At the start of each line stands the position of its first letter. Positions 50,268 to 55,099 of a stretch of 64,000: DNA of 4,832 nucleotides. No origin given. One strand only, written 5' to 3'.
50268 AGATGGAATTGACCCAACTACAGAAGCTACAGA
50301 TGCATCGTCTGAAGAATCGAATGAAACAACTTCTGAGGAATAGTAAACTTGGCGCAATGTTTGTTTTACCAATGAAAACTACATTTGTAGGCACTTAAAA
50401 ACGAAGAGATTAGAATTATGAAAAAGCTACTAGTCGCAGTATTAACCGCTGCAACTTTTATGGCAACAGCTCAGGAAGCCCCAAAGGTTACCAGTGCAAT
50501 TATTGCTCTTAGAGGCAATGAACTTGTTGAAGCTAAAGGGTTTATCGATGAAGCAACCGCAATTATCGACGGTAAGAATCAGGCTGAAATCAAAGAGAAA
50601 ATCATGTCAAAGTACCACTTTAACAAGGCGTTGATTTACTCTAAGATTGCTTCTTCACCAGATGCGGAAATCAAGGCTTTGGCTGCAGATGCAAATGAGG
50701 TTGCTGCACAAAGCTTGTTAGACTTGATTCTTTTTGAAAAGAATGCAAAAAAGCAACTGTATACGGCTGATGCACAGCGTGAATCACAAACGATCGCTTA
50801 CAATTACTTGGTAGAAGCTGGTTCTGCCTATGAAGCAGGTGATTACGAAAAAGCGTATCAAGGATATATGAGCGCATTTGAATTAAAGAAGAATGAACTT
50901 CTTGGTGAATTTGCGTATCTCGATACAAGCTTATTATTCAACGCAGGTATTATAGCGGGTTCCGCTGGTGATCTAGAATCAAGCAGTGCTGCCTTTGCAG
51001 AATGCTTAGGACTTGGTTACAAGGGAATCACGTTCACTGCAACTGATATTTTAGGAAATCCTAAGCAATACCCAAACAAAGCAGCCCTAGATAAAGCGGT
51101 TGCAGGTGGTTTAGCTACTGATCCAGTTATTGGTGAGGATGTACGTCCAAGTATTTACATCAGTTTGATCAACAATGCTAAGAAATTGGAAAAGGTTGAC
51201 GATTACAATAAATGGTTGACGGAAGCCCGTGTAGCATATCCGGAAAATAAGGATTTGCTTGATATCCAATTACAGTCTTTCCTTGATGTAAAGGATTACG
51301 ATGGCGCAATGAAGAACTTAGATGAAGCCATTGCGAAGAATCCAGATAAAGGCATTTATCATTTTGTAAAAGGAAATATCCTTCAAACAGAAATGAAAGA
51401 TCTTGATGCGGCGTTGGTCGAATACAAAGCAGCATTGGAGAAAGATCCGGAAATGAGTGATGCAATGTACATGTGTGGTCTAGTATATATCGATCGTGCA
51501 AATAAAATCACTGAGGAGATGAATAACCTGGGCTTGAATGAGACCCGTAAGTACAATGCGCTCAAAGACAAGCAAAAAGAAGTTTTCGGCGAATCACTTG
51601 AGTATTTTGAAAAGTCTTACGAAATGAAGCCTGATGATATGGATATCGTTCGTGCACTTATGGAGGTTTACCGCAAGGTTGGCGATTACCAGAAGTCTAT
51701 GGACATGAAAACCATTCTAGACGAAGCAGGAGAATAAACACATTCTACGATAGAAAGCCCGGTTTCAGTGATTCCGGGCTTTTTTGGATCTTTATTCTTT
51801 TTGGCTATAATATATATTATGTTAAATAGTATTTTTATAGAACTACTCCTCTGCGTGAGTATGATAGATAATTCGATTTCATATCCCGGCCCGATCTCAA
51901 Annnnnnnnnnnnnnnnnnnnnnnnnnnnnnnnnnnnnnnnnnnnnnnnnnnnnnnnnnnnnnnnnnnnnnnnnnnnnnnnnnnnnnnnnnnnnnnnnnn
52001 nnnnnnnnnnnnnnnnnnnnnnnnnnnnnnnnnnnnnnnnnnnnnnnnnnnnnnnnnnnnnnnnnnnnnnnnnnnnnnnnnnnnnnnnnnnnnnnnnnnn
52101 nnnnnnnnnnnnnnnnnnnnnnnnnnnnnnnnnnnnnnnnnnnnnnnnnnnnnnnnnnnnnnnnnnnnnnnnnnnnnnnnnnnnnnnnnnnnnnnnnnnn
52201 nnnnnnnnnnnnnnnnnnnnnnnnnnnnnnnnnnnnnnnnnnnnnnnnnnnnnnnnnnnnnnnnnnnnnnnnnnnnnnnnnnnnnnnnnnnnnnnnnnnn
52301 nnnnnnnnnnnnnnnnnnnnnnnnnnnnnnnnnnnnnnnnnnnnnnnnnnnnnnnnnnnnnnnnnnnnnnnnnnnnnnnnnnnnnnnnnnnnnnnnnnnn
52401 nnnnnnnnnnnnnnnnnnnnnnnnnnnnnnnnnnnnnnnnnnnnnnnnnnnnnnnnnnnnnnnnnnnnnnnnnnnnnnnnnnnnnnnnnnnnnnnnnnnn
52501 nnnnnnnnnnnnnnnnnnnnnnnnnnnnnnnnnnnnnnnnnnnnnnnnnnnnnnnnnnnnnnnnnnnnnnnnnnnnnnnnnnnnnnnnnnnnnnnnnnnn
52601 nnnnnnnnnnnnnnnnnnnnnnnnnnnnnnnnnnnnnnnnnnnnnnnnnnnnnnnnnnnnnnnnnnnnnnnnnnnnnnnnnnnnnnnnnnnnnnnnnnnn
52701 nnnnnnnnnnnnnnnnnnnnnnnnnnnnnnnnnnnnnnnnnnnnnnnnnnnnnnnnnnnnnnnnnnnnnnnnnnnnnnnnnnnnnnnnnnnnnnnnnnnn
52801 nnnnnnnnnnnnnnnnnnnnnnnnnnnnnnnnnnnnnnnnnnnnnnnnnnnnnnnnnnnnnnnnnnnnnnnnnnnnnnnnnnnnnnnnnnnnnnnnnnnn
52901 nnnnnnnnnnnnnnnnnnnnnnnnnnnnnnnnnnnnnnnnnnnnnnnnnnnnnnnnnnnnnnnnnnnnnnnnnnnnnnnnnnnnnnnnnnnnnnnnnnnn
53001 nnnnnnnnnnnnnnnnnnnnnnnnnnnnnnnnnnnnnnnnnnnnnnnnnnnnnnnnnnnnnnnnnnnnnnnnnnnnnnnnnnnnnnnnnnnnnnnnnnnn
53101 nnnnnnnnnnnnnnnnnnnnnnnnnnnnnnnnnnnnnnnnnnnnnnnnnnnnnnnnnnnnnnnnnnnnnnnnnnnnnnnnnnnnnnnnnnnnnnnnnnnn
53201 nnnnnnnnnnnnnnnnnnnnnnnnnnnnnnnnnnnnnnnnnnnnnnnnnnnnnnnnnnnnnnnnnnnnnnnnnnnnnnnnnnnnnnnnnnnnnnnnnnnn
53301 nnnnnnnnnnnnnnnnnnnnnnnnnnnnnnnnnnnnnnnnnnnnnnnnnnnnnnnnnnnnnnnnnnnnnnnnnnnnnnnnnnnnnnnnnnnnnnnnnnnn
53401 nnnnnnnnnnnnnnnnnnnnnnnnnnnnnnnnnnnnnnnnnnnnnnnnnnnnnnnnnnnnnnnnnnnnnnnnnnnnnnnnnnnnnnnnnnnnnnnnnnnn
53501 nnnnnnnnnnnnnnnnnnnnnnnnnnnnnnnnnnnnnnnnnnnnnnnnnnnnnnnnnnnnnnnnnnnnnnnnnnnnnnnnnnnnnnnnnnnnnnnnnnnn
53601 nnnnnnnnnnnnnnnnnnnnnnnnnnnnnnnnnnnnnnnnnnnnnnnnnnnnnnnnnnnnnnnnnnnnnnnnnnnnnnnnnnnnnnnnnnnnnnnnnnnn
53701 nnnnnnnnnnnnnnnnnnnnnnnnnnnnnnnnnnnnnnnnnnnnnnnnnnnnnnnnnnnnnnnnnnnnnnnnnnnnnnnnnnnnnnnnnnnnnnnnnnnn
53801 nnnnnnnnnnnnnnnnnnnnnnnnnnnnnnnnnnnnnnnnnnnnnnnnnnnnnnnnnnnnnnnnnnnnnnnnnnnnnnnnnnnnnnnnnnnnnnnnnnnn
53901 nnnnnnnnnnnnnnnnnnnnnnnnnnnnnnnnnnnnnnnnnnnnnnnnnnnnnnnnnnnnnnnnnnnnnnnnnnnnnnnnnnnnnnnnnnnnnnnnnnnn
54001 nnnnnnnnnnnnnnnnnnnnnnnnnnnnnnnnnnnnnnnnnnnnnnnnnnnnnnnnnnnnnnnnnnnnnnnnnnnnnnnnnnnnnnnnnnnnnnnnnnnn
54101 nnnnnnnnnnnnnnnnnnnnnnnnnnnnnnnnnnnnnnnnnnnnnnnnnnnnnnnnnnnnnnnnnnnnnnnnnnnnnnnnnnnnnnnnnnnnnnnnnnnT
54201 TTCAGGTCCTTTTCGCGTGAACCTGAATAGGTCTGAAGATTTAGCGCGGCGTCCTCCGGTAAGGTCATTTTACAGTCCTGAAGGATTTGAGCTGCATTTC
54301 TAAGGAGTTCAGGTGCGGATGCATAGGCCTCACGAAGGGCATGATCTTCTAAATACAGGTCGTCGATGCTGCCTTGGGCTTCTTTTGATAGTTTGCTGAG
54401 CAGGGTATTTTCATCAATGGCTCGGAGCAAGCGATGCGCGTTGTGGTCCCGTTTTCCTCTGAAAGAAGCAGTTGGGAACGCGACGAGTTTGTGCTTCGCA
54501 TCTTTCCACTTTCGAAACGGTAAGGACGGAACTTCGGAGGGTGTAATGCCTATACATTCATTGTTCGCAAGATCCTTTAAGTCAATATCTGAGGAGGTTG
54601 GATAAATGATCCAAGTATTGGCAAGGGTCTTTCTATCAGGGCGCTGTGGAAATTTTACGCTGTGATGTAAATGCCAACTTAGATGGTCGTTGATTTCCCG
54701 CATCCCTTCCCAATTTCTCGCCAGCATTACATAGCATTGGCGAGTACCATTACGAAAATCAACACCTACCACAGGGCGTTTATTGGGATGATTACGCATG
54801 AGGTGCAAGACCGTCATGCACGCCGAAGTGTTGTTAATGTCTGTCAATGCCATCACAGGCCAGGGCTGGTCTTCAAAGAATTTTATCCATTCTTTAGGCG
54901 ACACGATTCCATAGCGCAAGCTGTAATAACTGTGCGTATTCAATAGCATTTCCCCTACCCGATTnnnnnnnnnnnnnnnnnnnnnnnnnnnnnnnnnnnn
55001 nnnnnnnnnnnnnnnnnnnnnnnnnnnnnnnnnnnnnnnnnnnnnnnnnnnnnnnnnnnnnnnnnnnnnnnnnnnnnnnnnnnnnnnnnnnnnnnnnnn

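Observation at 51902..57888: DNA-damage tolerance cassette: CI-like/S24 repressor, active Pol IV, SRAP and DnaE2 in one minus-strand block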

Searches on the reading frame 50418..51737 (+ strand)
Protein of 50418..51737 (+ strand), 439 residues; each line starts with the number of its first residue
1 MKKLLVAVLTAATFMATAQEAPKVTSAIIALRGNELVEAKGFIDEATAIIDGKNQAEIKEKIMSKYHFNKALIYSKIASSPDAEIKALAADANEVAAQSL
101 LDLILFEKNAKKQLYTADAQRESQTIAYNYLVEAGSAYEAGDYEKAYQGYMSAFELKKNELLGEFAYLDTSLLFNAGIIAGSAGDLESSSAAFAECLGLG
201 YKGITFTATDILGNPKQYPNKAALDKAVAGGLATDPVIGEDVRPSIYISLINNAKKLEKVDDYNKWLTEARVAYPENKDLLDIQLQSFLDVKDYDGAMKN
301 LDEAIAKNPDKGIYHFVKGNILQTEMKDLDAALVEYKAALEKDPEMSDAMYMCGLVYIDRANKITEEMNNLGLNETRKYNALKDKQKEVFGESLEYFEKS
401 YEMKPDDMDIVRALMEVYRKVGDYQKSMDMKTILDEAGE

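Call 3: search_protein_families(library=pfam, proteins=[window:50418-51737:+], max_evalue=0.01)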
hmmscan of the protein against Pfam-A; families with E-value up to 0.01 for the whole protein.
window:50418-51737:+ (439 aa): 10 families
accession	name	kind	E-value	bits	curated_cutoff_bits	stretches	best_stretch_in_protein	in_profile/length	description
PF13414.12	TPR_11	-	3.6e-09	36.6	26.8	1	325-357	6-38/42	TPR repeat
PF14559.12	TPR_19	-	5.8e-09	36.6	25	1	325-359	3-37/68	Tetratricopeptide repeat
PF07719.23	TPR_2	-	1.4e-06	28.4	27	0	290-310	13-33/34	Tetratricopeptide repeat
PF13432.12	TPR_16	-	1.6e-06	28.9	32.7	1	286-344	5-62/65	Tetratricopeptide repeat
PF13428.12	TPR_14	-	1.7e-06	28.6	23.5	0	283-312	6-35/44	Tetratricopeptide repeat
PF13431.12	TPR_17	-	2e-05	24.9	24.4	0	336-360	2-26/34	Tetratricopeptide repeat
PF00515.34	TPR_1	-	4.6e-05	23.5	27.8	0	323-345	11-33/34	Tetratricopeptide repeat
PF13181.12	TPR_8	-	0.00034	21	25.7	0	316-344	5-32/34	Tetratricopeptide repeat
PF13424.12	TPR_12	-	0.00068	20.2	30.1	0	134-197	10-72/77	Tetratricopeptide repeat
PF25064.1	ARM_TT21_5th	-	0.00093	19.9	27.8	0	292-378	15-100/117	TT21 fifth ARM repeats domain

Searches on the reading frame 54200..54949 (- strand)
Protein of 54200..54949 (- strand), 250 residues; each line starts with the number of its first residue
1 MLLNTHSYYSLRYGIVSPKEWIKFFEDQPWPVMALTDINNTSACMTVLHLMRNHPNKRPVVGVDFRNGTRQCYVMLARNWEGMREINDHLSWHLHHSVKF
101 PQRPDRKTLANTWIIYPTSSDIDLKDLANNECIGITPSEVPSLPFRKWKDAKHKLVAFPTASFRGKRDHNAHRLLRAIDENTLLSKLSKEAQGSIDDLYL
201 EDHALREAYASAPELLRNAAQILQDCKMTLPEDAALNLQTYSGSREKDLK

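Call 27: search_protein_families(library=pfam, proteins=[window:54200-54949:-], max_evalue=10)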
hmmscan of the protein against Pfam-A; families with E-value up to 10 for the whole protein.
window:54200-54949:- (250 aa): 2 families
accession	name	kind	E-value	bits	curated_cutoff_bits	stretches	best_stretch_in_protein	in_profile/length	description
PF02811.25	PHP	-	8.1e-06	26.7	26.4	1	3-91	2-93/164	PHP domain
PF08614.16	ATG16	-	0.089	13.4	33.7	1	166-239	96-166/200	Autophagy protein 16 (ATG16)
